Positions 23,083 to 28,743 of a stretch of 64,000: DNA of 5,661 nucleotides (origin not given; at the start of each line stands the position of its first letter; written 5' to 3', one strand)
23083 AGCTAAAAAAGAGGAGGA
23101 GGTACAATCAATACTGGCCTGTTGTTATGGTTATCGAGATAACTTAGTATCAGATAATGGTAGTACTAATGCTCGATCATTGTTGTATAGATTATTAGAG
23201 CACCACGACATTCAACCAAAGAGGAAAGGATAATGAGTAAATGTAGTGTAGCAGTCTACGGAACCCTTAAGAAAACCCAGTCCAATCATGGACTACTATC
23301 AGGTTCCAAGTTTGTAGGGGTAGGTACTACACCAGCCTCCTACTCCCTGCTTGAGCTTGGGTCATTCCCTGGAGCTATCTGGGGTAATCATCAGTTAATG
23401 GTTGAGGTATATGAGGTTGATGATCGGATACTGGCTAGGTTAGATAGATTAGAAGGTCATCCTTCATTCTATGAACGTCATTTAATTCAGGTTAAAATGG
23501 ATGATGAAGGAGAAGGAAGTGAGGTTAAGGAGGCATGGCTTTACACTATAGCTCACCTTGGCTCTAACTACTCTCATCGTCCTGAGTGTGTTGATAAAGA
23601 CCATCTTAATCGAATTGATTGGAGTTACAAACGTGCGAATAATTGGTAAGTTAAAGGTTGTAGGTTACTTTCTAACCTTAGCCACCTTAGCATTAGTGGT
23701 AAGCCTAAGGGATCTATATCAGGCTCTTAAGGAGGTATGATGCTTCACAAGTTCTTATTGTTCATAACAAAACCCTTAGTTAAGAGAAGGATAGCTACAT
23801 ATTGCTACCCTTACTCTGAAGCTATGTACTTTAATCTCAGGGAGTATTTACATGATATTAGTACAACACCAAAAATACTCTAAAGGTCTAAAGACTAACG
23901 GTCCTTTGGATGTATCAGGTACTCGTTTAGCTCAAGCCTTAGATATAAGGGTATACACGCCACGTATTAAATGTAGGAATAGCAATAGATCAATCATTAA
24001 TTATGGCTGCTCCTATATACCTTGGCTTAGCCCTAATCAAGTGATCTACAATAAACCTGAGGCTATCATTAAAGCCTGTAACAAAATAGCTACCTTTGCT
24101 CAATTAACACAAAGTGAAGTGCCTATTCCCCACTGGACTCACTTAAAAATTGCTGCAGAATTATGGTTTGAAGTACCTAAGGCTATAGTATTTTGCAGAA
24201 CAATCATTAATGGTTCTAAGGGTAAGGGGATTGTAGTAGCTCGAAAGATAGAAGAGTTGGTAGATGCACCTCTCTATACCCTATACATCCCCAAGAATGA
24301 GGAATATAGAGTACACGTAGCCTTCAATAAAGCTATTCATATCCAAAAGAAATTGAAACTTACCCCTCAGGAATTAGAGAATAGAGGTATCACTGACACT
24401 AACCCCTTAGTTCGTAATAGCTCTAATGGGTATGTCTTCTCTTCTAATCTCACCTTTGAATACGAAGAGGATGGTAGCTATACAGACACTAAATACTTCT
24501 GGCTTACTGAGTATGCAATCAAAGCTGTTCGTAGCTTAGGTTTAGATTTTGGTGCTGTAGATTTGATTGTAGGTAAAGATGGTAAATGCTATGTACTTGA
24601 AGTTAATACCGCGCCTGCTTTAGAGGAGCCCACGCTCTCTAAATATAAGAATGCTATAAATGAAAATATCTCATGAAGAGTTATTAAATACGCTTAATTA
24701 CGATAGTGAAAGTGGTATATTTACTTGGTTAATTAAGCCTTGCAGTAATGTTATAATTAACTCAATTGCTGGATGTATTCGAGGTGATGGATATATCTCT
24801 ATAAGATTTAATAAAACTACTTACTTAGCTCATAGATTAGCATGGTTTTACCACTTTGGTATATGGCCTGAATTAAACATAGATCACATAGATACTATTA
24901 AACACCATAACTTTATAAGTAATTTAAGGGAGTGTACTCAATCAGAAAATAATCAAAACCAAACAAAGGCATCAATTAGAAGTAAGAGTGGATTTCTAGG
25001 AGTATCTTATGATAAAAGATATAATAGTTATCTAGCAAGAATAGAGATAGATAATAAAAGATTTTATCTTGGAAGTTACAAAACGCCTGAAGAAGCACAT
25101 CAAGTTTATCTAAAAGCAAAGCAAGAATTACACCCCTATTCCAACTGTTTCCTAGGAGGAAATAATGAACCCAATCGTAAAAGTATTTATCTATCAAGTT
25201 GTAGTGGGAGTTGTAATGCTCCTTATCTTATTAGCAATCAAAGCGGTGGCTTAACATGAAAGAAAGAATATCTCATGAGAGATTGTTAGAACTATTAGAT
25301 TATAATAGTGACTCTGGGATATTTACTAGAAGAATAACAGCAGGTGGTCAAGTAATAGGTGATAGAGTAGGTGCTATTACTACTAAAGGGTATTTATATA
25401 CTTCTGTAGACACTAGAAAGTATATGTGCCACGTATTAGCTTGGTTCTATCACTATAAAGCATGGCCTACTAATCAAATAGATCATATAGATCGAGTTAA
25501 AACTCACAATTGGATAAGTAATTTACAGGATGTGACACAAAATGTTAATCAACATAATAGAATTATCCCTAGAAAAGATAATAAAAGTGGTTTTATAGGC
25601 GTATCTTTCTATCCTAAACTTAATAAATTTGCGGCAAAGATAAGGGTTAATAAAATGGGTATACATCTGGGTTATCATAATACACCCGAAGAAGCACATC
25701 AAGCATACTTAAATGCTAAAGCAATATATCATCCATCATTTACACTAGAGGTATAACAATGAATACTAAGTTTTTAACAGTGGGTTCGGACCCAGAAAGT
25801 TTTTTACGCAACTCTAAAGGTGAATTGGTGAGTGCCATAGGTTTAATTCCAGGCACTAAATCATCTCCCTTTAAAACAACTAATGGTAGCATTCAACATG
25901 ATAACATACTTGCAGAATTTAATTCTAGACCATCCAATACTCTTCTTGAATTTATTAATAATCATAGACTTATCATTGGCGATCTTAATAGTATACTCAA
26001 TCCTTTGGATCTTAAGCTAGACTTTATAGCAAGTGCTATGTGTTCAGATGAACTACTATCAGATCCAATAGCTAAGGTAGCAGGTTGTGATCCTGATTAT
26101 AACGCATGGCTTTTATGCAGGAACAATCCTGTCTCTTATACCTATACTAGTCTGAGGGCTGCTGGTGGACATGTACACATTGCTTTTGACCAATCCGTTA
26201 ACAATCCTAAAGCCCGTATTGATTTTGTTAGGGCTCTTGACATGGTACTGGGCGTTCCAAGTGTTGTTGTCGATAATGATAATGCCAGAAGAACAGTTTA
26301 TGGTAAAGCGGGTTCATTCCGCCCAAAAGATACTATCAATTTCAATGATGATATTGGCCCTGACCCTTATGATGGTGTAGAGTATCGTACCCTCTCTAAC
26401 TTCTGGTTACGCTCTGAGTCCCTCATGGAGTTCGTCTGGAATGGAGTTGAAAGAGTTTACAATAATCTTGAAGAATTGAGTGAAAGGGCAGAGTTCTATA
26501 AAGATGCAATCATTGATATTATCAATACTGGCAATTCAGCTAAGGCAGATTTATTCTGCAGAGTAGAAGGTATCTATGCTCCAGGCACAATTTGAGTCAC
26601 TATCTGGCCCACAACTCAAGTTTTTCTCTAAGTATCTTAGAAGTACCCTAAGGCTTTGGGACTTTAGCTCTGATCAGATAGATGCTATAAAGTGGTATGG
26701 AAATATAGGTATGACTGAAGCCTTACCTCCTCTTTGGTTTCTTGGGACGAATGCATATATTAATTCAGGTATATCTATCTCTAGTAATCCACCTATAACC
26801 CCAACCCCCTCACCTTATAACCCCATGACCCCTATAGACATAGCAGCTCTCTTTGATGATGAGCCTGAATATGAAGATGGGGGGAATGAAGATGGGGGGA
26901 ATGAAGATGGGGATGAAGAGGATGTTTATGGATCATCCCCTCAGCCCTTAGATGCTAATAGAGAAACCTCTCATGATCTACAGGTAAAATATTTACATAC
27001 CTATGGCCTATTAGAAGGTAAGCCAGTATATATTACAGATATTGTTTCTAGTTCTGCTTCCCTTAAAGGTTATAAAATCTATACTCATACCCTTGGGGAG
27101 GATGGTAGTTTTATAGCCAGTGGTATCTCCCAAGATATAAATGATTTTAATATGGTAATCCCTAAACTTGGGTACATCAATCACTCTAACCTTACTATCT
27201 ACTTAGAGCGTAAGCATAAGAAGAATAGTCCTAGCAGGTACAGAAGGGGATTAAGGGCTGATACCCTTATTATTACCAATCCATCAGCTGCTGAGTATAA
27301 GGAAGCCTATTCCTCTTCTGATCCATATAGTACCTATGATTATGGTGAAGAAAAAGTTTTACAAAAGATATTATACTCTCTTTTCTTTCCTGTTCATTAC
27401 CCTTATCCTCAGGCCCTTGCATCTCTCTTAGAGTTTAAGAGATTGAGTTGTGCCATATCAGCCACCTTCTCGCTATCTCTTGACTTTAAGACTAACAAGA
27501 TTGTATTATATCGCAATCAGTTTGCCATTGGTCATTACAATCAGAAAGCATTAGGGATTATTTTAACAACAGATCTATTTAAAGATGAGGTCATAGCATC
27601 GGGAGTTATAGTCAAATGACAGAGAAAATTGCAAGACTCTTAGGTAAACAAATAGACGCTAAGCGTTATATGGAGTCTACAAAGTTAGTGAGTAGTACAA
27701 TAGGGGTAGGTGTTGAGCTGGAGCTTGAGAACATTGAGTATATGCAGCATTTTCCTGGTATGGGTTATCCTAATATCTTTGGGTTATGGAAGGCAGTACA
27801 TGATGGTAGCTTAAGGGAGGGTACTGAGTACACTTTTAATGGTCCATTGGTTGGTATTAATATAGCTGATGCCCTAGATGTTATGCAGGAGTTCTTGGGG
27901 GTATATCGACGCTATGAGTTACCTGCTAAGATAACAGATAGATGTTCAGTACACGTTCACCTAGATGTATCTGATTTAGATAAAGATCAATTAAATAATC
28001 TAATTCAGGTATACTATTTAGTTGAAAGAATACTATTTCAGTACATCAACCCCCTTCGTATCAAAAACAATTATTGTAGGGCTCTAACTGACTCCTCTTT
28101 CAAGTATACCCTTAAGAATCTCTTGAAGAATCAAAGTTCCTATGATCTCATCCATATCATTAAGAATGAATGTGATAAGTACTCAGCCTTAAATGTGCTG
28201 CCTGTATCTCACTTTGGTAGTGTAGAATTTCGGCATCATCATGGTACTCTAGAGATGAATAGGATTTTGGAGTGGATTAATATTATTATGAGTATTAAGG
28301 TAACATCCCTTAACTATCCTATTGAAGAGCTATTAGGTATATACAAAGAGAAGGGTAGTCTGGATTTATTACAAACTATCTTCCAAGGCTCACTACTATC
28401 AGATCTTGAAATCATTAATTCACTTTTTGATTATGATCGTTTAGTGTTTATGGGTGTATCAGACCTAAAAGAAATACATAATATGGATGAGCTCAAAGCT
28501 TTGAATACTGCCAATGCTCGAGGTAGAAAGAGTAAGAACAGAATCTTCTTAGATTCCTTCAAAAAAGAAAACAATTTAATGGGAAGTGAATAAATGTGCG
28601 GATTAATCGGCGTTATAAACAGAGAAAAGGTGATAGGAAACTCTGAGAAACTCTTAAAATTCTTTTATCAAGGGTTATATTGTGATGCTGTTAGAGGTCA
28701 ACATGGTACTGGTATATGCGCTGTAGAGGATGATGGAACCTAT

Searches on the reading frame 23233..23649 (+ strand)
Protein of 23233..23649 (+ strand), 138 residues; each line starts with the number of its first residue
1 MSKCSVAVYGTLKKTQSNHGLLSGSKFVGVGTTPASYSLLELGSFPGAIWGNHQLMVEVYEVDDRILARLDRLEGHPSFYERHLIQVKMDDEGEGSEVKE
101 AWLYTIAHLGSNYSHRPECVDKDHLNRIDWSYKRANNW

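Call 11: search_protein_families(library=pfam, max_evalue=0.01, proteins=[window:23233-23649:+])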
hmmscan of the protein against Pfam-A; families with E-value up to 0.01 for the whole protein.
window:23233-23649:+ (138 aa): 1 family
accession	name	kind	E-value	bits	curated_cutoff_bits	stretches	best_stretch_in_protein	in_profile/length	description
PF06094.17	GGACT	-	2.2e-22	80.3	22.8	1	6-111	1-105/120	Gamma-glutamyl cyclotransferase, AIG2-like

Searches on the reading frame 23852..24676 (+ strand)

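Call 10: search_protein_families(library=pfam, max_evalue=0.01, proteins=[window:23852-24676:+])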
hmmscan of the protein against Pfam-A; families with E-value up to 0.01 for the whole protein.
window:23852-24676:+ (274 aa): 2 families
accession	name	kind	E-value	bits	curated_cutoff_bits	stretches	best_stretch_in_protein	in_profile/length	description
PF07478.18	Dala_Dala_lig_C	-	0.00018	21.5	24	1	214-259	134-180/204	D-ala D-ala ligase C-terminus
PF08443.16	RimK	-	0.00039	20.5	21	1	219-259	132-171/188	RimK-like ATP-grasp domain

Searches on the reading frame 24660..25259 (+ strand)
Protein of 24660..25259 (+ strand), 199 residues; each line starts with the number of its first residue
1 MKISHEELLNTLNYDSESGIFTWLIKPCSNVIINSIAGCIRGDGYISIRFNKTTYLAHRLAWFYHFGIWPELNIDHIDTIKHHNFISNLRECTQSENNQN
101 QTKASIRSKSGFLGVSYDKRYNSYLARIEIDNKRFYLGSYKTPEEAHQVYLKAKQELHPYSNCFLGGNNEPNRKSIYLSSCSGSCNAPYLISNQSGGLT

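Call 10: search_protein_families(library=pfam, max_evalue=0.01, proteins=[window:24660-25259:+])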
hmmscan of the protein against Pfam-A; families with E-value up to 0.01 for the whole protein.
window:24660-25259:+ (199 aa): 2 families
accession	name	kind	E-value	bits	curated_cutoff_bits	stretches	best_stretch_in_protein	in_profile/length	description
PF13392.12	HNH_3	-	1e-11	44.7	24.8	1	55-99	1-46/46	HNH endonuclease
PF00847.26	AP2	-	1.4e-07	32.1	33.3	1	111-157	2-51/54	AP2 domain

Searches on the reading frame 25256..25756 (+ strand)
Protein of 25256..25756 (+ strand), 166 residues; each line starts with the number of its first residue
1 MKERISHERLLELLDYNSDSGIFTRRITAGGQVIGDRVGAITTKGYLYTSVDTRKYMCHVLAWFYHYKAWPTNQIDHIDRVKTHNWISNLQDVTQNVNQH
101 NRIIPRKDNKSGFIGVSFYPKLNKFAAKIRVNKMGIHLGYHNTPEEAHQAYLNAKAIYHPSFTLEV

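Call 10: search_protein_families(library=pfam, max_evalue=0.01, proteins=[window:25256-25756:+])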
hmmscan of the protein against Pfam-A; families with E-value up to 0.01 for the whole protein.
window:25256-25756:+ (166 aa): 2 families
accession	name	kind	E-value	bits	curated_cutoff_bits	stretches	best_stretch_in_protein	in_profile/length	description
PF13392.12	HNH_3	-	8.9e-07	28.9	24.8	1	57-99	2-45/46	HNH endonuclease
PF00847.26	AP2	-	8.3e-06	26.4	33.3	1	111-155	1-48/54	AP2 domain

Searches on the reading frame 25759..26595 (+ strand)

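Call 10: search_protein_families(library=pfam, max_evalue=0.01, proteins=[window:25759-26595:+])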
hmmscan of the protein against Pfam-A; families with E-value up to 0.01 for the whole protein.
window:25759-26595:+ (278 aa): 1 family
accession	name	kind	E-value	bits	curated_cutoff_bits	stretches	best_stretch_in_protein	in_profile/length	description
PF14395.11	COOH-NH2_lig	-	1.6e-08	34.6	25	1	135-243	94-186/254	Phage phiEco32-like COOH.NH2 ligase-type 2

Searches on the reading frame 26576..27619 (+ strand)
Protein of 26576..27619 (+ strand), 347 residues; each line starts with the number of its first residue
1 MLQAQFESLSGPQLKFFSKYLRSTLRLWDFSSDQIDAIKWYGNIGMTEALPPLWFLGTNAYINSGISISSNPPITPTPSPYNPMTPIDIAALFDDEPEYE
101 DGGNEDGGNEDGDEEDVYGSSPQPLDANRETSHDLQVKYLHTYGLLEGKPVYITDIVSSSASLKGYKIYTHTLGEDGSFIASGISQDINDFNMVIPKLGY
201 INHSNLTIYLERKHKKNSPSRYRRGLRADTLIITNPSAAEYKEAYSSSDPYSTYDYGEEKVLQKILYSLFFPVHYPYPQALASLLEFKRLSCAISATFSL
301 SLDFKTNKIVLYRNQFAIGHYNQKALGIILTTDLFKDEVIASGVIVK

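Call 11: search_protein_families(library=pfam, max_evalue=0.01, proteins=[window:26576-27619:+])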
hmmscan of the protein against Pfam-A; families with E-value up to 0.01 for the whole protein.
window:26576-27619:+ (347 aa): 0 families

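Call 12: search_protein_families(library=phrogs, max_evalue=0.001, proteins=[window:26576-27619:+])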
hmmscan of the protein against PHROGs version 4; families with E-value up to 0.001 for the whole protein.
window:26576-27619:+ (347 aa): 1 family
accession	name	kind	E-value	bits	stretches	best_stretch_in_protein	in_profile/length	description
phrog_11055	-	unknown function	1.3e-05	25.7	1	130-234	6-95/192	-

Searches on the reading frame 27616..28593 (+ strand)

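Call 11: search_protein_families(library=pfam, max_evalue=0.01, proteins=[window:27616-28593:+])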
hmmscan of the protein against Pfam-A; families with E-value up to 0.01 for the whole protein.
window:27616-28593:+ (325 aa): 1 family
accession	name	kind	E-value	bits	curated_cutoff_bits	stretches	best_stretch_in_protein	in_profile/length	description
PF12224.13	Amidoligase_2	-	2e-12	48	22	1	104-224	104-241/245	Putative amidoligase enzyme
